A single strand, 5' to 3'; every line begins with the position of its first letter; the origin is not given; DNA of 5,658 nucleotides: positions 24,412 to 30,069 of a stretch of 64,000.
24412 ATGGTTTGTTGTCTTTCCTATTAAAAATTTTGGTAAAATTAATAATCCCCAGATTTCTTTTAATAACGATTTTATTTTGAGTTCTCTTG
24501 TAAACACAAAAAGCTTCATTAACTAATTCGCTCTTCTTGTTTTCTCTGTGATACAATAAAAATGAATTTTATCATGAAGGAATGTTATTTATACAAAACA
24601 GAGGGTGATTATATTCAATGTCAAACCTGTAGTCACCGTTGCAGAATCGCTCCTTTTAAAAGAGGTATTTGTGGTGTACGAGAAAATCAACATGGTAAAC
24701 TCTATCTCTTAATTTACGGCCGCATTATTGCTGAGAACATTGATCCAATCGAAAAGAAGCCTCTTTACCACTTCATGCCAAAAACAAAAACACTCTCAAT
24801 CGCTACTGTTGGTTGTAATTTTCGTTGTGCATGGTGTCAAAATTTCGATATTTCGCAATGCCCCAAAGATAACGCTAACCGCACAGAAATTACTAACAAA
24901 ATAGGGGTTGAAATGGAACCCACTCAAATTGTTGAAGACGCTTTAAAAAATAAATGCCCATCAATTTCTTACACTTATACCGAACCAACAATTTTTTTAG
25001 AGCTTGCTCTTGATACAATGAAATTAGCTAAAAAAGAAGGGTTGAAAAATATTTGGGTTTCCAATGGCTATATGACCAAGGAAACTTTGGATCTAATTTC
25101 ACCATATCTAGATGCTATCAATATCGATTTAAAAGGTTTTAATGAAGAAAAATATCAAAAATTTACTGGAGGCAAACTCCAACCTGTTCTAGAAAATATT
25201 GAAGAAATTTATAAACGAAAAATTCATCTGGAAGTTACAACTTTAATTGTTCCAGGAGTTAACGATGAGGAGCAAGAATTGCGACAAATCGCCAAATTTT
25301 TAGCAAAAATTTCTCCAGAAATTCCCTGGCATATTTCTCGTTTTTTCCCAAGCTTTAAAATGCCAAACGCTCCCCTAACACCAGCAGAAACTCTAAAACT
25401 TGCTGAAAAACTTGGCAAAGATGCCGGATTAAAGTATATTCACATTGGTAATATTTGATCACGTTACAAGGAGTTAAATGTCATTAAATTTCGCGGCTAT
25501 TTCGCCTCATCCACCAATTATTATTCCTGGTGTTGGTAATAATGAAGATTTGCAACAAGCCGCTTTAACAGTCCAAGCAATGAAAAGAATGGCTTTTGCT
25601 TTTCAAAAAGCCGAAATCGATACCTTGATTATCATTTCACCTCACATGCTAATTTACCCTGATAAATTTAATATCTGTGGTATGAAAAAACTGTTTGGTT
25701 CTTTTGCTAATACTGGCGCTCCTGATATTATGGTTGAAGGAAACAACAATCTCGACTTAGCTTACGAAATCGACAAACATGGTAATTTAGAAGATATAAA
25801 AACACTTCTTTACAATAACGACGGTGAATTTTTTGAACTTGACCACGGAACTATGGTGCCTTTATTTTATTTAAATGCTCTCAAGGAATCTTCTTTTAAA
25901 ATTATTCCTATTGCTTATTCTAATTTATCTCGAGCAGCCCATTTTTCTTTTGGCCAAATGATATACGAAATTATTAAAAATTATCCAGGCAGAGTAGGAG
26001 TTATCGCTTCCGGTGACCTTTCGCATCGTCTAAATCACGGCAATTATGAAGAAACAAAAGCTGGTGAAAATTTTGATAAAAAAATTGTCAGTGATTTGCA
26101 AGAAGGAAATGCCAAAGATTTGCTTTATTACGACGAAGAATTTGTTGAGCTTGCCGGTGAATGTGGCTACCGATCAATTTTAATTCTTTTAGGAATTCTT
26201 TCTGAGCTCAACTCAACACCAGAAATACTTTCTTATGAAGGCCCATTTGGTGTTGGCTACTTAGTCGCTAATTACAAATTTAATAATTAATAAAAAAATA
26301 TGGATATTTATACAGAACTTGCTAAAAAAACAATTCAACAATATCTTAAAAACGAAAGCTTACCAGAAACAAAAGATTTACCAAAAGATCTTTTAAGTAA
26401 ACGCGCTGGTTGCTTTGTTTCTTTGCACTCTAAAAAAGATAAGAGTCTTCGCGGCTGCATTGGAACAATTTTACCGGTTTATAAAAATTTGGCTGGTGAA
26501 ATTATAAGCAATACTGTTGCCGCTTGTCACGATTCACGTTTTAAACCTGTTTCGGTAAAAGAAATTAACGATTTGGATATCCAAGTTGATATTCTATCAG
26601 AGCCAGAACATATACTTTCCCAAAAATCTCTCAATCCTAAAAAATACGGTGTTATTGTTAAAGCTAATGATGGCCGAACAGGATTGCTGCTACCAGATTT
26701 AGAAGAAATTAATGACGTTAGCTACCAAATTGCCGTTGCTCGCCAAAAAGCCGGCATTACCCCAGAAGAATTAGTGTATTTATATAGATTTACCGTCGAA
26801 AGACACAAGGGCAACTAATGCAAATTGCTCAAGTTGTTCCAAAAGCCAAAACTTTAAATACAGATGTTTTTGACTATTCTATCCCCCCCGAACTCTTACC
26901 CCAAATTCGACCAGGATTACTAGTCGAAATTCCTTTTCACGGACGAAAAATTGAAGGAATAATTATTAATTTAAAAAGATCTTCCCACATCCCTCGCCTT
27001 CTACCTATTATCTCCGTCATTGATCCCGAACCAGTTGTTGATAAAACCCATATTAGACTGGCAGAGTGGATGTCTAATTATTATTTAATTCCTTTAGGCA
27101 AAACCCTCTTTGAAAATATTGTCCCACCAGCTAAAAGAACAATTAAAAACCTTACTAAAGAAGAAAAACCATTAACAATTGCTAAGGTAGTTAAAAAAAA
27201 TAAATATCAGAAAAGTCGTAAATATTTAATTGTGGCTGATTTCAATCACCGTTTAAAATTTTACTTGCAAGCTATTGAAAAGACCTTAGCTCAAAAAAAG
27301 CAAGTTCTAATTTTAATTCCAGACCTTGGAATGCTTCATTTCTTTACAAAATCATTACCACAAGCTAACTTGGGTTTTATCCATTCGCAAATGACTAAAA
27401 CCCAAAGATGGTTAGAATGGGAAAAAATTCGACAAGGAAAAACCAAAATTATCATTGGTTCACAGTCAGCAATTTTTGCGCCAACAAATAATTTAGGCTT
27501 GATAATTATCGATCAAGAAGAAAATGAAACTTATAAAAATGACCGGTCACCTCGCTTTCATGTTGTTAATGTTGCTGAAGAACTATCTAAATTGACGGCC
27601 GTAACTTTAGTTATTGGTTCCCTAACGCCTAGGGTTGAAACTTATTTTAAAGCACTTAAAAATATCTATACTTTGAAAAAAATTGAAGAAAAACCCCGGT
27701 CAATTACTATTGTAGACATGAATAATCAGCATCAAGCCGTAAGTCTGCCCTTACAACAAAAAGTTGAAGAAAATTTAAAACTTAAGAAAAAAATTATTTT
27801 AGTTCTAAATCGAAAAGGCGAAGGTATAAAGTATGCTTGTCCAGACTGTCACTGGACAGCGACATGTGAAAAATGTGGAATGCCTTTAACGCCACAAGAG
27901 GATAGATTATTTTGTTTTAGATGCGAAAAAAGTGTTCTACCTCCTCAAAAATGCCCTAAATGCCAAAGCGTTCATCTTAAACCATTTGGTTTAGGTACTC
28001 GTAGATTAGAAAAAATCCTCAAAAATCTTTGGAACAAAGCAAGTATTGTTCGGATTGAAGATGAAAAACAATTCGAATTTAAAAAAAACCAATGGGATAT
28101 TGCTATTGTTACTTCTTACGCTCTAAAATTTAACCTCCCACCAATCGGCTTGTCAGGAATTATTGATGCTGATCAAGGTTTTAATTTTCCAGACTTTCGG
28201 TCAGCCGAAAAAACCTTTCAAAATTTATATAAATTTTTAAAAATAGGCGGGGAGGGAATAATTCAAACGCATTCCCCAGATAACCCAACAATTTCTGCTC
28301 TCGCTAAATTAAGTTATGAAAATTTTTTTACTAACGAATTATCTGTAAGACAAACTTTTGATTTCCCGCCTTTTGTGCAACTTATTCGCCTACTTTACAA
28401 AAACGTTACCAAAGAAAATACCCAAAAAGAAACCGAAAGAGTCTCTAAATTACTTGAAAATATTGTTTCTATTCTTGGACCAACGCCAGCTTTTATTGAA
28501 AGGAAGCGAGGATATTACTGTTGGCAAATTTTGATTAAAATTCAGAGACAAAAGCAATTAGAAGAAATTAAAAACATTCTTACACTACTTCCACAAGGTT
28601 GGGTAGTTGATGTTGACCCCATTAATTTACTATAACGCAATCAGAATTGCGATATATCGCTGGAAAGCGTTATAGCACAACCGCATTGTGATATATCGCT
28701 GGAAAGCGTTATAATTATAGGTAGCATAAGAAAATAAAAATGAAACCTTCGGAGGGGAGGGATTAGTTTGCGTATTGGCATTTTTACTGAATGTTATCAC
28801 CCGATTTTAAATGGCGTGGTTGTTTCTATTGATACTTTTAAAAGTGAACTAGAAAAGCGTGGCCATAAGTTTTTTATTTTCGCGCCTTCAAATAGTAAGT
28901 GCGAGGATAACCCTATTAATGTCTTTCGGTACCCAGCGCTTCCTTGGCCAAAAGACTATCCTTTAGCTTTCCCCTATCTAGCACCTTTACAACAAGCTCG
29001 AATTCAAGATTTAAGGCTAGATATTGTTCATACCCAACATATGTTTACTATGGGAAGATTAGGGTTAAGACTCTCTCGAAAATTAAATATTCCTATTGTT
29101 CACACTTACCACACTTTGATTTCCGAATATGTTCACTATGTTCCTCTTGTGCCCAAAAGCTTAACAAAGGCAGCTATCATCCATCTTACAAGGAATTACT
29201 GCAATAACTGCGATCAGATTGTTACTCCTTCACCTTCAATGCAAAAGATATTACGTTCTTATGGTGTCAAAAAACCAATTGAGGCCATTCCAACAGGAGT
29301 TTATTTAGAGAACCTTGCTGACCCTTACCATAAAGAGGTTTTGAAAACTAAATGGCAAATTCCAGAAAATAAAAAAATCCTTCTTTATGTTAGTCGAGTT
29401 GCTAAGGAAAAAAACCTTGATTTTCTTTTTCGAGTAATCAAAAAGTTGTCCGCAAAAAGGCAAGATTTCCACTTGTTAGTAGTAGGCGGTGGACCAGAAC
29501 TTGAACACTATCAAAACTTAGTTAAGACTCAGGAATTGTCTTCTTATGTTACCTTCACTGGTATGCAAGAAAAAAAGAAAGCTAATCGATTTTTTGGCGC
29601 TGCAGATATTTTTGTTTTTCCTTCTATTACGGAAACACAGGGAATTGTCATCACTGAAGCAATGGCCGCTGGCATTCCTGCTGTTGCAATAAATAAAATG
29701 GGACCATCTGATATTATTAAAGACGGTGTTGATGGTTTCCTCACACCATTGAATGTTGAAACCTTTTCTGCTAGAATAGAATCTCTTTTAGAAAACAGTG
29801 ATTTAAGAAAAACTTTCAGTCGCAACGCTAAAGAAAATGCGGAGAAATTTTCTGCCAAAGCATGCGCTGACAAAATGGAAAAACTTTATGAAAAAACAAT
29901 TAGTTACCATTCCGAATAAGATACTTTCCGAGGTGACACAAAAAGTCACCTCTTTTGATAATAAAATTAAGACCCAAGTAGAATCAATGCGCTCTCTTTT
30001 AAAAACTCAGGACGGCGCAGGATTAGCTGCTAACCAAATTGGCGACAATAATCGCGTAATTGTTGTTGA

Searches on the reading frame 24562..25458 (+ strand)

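Call 70: search_protein_families(library=pfam, proteins=[window:24562-25458:+], max_evalue=0.00001)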
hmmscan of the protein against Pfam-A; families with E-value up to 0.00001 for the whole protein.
window:24562-25458:+ (298 aa): 1 family
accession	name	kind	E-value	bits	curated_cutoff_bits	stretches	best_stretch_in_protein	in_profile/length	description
PF04055.27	Radical_SAM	-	4.6e-24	85.9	29.5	1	81-240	3-162/166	Radical SAM superfamily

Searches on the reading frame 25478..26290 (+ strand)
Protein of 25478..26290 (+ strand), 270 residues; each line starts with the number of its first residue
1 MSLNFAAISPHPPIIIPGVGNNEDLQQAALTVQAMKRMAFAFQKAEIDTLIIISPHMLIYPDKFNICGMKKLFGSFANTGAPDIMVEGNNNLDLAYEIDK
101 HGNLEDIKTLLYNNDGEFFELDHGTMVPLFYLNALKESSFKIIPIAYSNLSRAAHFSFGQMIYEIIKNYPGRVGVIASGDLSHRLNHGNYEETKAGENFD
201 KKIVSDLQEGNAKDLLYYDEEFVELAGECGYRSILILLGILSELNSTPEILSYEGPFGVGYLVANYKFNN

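Call 70: search_protein_families(library=pfam, proteins=[window:25478-26290:+], max_evalue=0.00001)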
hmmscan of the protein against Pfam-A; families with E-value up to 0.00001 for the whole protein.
window:25478-26290:+ (270 aa): 2 families
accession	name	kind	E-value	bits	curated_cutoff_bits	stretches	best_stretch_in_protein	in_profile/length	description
PF02900.23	LigB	-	2.6e-38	132.1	26.3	1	6-263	2-268/269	Catalytic LigB subunit of aromatic ring-opening dioxygenase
PF01875.22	Memo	-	1.5e-12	47.8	27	1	120-254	119-250/269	Memo-like protein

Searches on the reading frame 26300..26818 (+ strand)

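Call 70: search_protein_families(library=pfam, proteins=[window:26300-26818:+], max_evalue=0.00001)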
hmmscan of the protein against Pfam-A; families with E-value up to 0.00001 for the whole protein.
window:26300-26818:+ (172 aa): 1 family
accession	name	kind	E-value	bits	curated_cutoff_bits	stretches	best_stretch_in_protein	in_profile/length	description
PF01871.22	AMMECR1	-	1.3e-41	142.4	25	1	6-168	2-167/168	AMMECR1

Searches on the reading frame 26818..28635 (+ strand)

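Call 70: search_protein_families(library=pfam, proteins=[window:26818-28635:+], max_evalue=0.00001)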
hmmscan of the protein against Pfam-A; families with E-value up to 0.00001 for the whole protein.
window:26818-28635:+ (605 aa): 2 families
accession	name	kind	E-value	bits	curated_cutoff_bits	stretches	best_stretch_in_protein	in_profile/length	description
PF17764.6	PriA_3primeBD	-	1.1e-20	73.7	22.7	1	15-98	9-92/96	3'DNA-binding domain (3'BD)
PF18074.6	PriA_C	-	2.3e-13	51.2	26.9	1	518-601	1-95/95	Primosomal protein N C-terminal domain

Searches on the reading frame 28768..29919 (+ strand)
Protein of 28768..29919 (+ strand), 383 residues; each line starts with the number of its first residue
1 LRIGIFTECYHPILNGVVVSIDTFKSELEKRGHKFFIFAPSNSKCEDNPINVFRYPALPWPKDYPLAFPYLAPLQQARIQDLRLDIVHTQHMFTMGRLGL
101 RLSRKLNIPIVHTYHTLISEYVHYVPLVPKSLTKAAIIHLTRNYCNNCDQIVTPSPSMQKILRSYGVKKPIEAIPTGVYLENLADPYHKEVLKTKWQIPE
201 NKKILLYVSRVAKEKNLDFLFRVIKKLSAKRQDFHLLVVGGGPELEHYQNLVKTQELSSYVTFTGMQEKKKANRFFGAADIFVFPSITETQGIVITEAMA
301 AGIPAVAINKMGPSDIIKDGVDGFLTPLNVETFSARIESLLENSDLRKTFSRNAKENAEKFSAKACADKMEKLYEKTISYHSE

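Call 70: search_protein_families(library=pfam, proteins=[window:28768-29919:+], max_evalue=0.00001)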
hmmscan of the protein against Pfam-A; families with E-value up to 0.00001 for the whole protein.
window:28768-29919:+ (383 aa): 5 families
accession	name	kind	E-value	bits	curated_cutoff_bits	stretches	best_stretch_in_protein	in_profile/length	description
PF00534.26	Glycos_transf_1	-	1.2e-43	149.1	26.4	1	190-356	3-171/172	Glycosyl transferases group 1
PF13692.12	Glyco_trans_1_4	-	3.8e-34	118.4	27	1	203-343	2-142/142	Glycosyl transferases group 1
PF13439.12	Glyco_transf_4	-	2.3e-33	116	28.5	1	15-181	2-169/170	Glycosyltransferase Family 4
PF13579.12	Glyco_trans_4_4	-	1.5e-16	61.6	29.7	1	16-177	2-158/158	Glycosyl transferase 4-like domain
PF20706.3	GT4-conflict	-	1.7e-07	31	26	1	195-324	189-327/385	Family 4 Glycosyltransferase in conflict systems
